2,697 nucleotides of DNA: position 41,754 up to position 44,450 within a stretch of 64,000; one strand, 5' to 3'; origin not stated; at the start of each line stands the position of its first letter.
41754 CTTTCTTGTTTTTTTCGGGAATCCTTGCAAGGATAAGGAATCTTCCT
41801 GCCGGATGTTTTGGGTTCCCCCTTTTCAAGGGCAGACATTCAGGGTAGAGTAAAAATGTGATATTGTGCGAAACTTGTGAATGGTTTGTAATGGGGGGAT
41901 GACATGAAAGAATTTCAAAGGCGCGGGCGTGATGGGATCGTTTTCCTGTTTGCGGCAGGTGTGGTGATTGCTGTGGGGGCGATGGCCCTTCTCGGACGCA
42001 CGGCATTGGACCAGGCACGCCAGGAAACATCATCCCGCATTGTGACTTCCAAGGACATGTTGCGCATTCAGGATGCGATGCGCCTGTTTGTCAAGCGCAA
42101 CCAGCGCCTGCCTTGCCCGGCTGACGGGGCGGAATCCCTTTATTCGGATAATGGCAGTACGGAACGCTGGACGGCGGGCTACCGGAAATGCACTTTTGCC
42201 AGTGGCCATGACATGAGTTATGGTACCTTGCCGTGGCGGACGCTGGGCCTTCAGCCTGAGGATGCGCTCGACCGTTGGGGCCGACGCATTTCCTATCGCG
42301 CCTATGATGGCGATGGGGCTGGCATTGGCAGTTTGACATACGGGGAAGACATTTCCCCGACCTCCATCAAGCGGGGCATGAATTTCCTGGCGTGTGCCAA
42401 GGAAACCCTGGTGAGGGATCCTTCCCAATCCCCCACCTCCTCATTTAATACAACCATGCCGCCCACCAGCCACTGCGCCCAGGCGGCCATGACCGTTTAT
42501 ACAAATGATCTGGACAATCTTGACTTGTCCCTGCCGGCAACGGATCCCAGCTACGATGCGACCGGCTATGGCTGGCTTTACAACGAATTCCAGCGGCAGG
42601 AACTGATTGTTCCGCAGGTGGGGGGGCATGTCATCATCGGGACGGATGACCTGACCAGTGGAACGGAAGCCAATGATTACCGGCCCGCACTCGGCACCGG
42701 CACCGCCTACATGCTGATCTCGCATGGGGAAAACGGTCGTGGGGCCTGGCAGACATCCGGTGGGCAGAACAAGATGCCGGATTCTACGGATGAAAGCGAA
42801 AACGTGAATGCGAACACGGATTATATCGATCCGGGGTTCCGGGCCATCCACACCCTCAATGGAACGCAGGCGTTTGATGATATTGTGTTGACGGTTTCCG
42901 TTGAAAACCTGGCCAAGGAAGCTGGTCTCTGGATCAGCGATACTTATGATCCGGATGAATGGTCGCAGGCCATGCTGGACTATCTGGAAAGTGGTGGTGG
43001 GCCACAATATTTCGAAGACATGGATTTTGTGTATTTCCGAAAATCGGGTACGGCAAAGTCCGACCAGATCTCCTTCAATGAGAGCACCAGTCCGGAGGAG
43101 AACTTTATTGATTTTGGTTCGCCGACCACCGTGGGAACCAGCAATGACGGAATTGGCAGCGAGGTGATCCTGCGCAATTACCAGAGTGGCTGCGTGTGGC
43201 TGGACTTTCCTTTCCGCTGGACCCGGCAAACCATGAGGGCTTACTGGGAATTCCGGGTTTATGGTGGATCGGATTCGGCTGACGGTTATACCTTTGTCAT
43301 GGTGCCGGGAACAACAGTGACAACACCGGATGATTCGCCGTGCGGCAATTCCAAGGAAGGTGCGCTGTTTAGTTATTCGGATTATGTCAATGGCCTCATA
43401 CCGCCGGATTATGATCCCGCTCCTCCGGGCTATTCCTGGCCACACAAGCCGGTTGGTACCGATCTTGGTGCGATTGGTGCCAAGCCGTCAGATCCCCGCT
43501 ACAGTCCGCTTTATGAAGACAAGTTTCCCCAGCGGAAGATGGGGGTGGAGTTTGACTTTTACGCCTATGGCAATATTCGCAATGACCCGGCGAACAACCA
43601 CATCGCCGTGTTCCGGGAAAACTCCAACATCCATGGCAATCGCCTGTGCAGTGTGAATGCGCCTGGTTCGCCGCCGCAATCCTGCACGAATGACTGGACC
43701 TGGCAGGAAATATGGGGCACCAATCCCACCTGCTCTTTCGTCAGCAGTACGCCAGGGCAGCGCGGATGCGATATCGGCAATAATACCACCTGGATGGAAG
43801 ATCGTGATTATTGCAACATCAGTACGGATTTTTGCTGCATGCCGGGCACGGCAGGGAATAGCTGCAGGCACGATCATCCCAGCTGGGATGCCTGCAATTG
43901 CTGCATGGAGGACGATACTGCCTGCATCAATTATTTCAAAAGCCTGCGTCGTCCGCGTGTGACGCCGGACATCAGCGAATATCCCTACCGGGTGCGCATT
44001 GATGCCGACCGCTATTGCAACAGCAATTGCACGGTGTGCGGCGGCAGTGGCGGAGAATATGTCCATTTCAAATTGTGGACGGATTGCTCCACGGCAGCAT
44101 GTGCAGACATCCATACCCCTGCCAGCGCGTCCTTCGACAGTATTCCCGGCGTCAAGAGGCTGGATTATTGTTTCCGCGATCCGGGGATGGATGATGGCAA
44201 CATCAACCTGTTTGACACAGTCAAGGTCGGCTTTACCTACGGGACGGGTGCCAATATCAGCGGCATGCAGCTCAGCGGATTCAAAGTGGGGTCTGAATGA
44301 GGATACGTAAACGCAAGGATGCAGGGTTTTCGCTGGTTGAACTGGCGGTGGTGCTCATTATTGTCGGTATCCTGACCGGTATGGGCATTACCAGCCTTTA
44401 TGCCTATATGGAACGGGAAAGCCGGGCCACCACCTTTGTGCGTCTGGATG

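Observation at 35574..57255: MSHA-like type IVa pilus system split into two oppositely oriented halves around trpB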

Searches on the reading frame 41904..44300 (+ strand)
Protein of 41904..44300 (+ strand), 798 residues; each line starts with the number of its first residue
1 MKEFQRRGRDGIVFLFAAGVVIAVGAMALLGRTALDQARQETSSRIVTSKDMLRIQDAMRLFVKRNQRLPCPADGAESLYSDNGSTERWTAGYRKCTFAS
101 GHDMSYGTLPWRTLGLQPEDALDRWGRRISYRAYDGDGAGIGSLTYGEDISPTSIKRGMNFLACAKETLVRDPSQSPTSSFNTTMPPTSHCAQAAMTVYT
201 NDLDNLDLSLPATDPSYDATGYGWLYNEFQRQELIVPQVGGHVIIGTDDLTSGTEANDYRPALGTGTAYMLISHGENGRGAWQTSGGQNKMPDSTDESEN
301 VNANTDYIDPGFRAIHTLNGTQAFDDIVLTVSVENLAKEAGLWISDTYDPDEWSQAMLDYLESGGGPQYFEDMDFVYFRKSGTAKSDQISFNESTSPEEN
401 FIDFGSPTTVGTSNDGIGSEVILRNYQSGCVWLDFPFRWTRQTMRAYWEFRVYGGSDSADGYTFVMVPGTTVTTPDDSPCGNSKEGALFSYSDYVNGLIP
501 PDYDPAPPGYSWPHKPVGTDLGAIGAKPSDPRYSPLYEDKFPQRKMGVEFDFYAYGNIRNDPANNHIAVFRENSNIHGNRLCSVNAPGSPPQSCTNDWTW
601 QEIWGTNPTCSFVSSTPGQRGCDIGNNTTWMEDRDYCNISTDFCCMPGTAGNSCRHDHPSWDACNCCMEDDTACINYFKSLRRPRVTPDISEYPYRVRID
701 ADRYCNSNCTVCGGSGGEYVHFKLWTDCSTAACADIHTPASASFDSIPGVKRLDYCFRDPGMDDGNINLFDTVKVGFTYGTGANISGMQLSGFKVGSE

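Call 3: search_protein_families(library=pfam, proteins=[window:41904-44300:+], max_evalue=0.01)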
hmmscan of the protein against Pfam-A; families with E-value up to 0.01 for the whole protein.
window:41904-44300:+ (798 aa): 0 families

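Call 5: search_protein_families(library=ncbifam, proteins=[window:41904-44300:+], max_evalue=0.01)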
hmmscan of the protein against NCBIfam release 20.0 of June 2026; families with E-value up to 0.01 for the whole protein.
window:41904-44300:+ (798 aa): 0 families

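Call 30: find_homologous_proteins(query=window:41904-44300:+, max_evalue=0.001)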
Query window:41904-44300:+ (798 aa): 25 proteins with E <= 0.001 among 8000 candidates.
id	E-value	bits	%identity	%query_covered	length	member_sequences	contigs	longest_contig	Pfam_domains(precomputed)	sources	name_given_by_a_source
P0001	0.0e+0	1915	100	100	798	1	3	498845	-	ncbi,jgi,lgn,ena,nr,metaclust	ncbi:MAG TPA: hypothetical protein DCW68_03715 [Rhodospirillaceae bacterium]|nr:MAG: hypothetical pr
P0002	0.0e+0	1561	81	100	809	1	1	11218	-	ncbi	-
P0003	0.0e+0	1368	71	100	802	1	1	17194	-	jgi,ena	-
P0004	2.8e-141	491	38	99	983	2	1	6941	-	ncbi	-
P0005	1.7e-109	386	34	76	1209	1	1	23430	-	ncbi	-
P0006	9.3e-74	267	30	99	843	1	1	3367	-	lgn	-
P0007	1.9e-69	253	29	99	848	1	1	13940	-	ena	-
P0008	2.7e-34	137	32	42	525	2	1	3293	PF13385.14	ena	-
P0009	1.1e-17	82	26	41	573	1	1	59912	-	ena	-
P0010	1.2e-17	82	28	41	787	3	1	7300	PF16656.12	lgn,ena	-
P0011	3.9e-17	80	28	41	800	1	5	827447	PF16656.12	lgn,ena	-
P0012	1.3e-16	78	36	18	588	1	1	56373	-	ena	-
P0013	3.7e-16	77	29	40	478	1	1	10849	-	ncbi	-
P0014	8.4e-16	76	40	14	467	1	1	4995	-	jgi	jgi:type II secretory pathway pseudopilin PulG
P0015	2.8e-15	74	41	13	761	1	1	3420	-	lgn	-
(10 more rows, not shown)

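Call 43: predict_structure(alignment_id=A4)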
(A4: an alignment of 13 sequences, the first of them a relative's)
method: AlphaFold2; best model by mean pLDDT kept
length: 798 residues; sequences in the alignment: 13
mean_pLDDT: 51.3   pTM: 0.43
mean pLDDT of the five models: 51.3, 45.8, 43.8, 43.3, 39.2
residues with pLDDT >= 90: 0; 70-90: 147; 50-70: 243; < 50: 408
segments of 3 or more residues with pLDDT < 50: 1-9, 91-93, 136-141, 150-155, 164-204, 225-267, 276-326, 345-367, 395-397, 406-426, 455-460, 482-542, 554-564, 573-650, 657-665, 676-691, 709-716, 782-784
pLDDT, mean of each block of 10 residues (from residue 1): 43 67 66 58 58 78 79 80 78 60 71 86 72 54 57 51 44 36 29 27 48 65 46 27 23 30 41 49 34 39 35 34 47 63 44 33 41 59 59 54 51 34 52 71 79 52 76 61 37 38 32 32 36 36 65 45 53 36 29 31 34 34 35 42 34 51 48 48 34 72 61 50 75 76 66 67 63 76 58 77
secondary structure, 60 per line:
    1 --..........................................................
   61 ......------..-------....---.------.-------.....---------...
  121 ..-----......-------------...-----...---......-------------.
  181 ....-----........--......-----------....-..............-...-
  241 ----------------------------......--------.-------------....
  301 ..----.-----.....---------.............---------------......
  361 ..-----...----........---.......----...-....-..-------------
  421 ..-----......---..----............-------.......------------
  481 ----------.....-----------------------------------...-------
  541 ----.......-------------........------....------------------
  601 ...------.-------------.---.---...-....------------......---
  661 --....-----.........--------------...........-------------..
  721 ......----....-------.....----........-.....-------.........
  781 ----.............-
elements in order (helices of 4 or more, strands of 3 or more residues): H3-66 H82-85 H118-121 E128-133 E147-149 E155-157 H161-166 H180-184 H190-197 H200-205 H217-220 H222-235 E269-274 H297-302 H313-317 E327-332 H333-339 H355-362 E368-370 E378-382 E389-392 E401-404 E428-433 E443-454 E462-468 H491-495 E545-551 E565-572 H579-582 E632-634 H636-639 H652-657 H663-666 H672-680 E695-705 E719-726 H731-734 H742-746 E751-758 H760-764 E772-780 E785-797
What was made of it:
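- Tried and rejected: The AF2 model of the 798-aa protein has low confidence (pLDDT 51, call 43), so its fold matches count as supporting evidence only.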

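Call 48: fold_search(model_id=the predicted structure, library=pdb)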
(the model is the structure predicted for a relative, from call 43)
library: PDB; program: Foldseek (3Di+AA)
matches with E <= 10: 329; with E <= 0.001: 53
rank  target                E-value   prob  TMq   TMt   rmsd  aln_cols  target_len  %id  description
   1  5t50_A                3.9e-07  1.00  0.19  0.54  10.3       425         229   10  LIGAND-FREE LECTIN FROM BAUHINIA FORFICATA (released 2016-12-28)
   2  3zvx_B                1.4e-06  1.00  0.22  0.60   6.7       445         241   12  STRUCTURE OF THE LECTIN FROM PLATYPODIUM ELEGANS IN COMPLEX WITH A TRIMANNOSIDE (released 2012-01-11)
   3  3zyr_B                1.5e-06  1.00  0.20  0.58   9.1       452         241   10  Structure of the lectin from Platypodium elegans in complex with heptasaccharide (released 2012-01-11)
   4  5eyx_A                2.3e-06  1.00  0.21  0.58   8.5       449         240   12  Monoclinic Form of Centrolobium tomentosum seed lectin (CTL) complexed with Man1-3Man-OMe. (released 2016-03-16)
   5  9vbx_A                5.5e-06  1.00  0.21  0.61   6.9       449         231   10  Lectin FRIL from Lablab purpureus complexed to Lewis X tetrasaccharide (released 2026-03-18)
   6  9vbw_G                5.8e-06  1.00  0.21  0.61   8.7       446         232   10  Lectin FRIL from Lablab purpureus complexed to Lewis X tetrasaccharide (released 2026-03-18)
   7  9c4i_A                5.8e-06  1.00  0.22  0.60   6.6       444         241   12  Centrolobium microchaete seed lectin (CML) complexed with Man1-3Man-OMe (released 2024-06-26)
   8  3zyr_A                5.8e-06  1.00  0.21  0.58   7.2       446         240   12  Structure of the lectin from Platypodium elegans in complex with heptasaccharide (released 2012-01-11)
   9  9vbz_A                6.2e-06  1.00  0.22  0.63   6.2       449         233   10  Lectin FRIL from Lablab purpureus complexed to oligomannose (released 2026-03-18)
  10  3zvx_A                6.5e-06  1.00  0.22  0.62   6.2       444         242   11  STRUCTURE OF THE LECTIN FROM PLATYPODIUM ELEGANS IN COMPLEX WITH A TRIMANNOSIDE (released 2012-01-11)
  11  5eyy_A                7.7e-06  1.00  0.21  0.57   7.4       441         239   11  Tetragonal Form of Centrolobium tomentosum seed lectin (CTL) complexed with Man1-3Man-OMe. (released 2016-03-16)
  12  5eyx_B                8.6e-06  1.00  0.21  0.58   7.2       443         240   12  Monoclinic Form of Centrolobium tomentosum seed lectin (CTL) complexed with Man1-3Man-OMe. (released 2016-03-16)
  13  1gnz                  9.1e-06  1.00  0.21  0.61   7.4       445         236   11  LECTIN I-B4 FROM GRIFFONIA SIMPLICIFOLIA (GS I-B4)METAL FREE FORM (released 2001-11-29)
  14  2ar6_A                1.0e-05  1.00  0.21  0.60   7.2       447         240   12  Pterocarpus angolensis Lectin (PAL) In Complex With The Pentasaccharide M592 (released 2006-08-01)
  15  1lec_A                1.3e-05  1.00  0.20  0.57   8.1       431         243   10  STRUCTURES OF THE LECTIN IV OF GRIFFONIA SIMPLICIFOLIA AND ITS COMPLEX WITH THE LEWIS B HUMAN BLOOD GROUP DETERMINANT  (released 1994-01-31)
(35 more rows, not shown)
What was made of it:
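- On L-type (legume) lectin domain: The top 50 Foldseek hits are all legume lectins (E down to 4e-7, TM-target 0.54-0.63), but the model pLDDT is 51 (calls 43, 48).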

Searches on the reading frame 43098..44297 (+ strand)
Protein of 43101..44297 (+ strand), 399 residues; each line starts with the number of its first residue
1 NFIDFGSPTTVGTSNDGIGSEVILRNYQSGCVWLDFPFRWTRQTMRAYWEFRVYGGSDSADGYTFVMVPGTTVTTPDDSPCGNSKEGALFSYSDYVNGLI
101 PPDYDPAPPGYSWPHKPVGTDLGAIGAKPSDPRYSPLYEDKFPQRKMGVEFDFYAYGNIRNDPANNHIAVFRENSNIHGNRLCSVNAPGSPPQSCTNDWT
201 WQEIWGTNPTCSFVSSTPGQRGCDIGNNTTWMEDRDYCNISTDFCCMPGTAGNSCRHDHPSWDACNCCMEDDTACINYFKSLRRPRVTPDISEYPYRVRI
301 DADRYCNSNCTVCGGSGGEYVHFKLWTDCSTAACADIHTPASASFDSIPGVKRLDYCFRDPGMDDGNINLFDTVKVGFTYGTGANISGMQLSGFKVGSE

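Call 52: search_solved_structures(query=A6, max_evalue=10, show_alignments=2)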
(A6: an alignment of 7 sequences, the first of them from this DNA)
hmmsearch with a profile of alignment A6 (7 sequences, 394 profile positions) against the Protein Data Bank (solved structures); distinct sequences matched with E-value up to 10: 0.

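Call 53: search_protein_families(library=pfam, alignment_id=A6, max_evalue=10)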
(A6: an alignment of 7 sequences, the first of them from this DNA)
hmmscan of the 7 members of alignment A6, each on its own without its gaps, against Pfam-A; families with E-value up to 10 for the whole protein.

A. member 1, seq(400 aa): 0 families

B. families by the number of members that match (of 7 scanned): 1 family
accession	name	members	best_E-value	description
PF18483.9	Lectin_L-type_dom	3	0.011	Legume lectin beta-barrel domain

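Call 86: search_protein_representatives(protein=window:43101-44297:+)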
Query: 399 residues. Proteins with E-value up to 0.001 (for the whole library): 22; up to 1e-10: 11; up to 1e-30: 3. The best 22 are listed.
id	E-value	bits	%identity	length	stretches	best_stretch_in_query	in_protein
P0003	6.9e-206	701.2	73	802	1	2-399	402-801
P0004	1.8e-75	271.4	48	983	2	14-237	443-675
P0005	2.2e-56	208.4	44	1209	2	146-395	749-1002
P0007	1.1e-29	120.5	44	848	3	294-397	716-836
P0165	2.0e-21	93.2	40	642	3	288-397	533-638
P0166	4.0e-16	75.7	39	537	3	296-398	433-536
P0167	3.9e-14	69.2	38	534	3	295-393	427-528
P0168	2.5e-13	66.5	44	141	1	294-397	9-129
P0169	4.7e-12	62.3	37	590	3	294-396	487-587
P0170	1.8e-11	60.4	36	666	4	293-347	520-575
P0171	3.3e-11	59.5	37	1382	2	11-90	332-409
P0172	2.5e-10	56.6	33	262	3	295-397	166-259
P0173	1.5e-09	54.1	32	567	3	240-397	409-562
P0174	4.5e-09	52.5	35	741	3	296-397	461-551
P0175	2.8e-08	49.9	36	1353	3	6-87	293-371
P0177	8.0e-06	41.8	33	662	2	20-87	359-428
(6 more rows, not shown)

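Call 87: search_protein_families(library=pfam, proteins=[P0165, P0166, P0167, P0169, P0170, P0171, P0173, P0174, P0175, P0177], max_evalue=0.01)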
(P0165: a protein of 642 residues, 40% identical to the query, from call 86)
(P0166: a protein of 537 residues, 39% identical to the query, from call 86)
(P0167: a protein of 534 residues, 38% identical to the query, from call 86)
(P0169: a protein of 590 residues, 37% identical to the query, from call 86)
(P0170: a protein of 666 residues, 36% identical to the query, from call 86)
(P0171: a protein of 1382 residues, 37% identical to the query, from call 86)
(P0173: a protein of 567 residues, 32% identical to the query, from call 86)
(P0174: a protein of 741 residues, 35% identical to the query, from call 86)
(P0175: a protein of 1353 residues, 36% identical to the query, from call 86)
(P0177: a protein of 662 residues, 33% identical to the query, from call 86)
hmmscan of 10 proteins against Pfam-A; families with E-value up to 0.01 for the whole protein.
P0165 (642 aa): 1 family
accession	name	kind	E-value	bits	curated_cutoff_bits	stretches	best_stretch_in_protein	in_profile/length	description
PF00139.26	Lectin_legB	-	0.00055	20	26.3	1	385-474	61-140/250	Legume lectin domain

P0166 (537 aa): 1 family
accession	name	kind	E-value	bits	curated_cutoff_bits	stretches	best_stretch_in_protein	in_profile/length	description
PF00139.26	Lectin_legB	-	0.00038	20.5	26.3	1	289-361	76-140/250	Legume lectin domain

P0167 (534 aa): 0 families

P0169 (590 aa): 1 family
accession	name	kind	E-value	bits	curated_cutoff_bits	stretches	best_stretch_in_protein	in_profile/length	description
PF00139.26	Lectin_legB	-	0.00054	20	26.3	1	325-419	61-140/250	Legume lectin domain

P0170 (666 aa): 1 family
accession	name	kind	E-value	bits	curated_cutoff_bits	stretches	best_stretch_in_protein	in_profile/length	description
PF07963.17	N_methyl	-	0.00073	19.4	21.2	1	13-36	4-27/27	Prokaryotic N-terminal methylation motif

P0171 (1382 aa): 0 families

P0173 (567 aa): 1 family
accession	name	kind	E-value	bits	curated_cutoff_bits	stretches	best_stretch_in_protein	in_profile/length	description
PF18483.9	Lectin_L-type_dom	-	0.0015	18.9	78.3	0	297-410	33-129/215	Legume lectin beta-barrel domain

P0174 (741 aa): 0 families

P0175 (1353 aa): 0 families

P0177 (662 aa): 0 families
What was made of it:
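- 41904..44300 (+): 798-aa modular pilin-like protein: N-terminal pilin-like module (residues 1 to about 340, no Glu5) plus a Cys-rich C-terminal module with a probable L-type lectin fold. Weak Lectin_L-type_dom and Lectin_legB hits in family members (calls 53, 87).
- On L-type (legume) lectin domain: Pfam hits are only sub-threshold (calls 53, 87).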
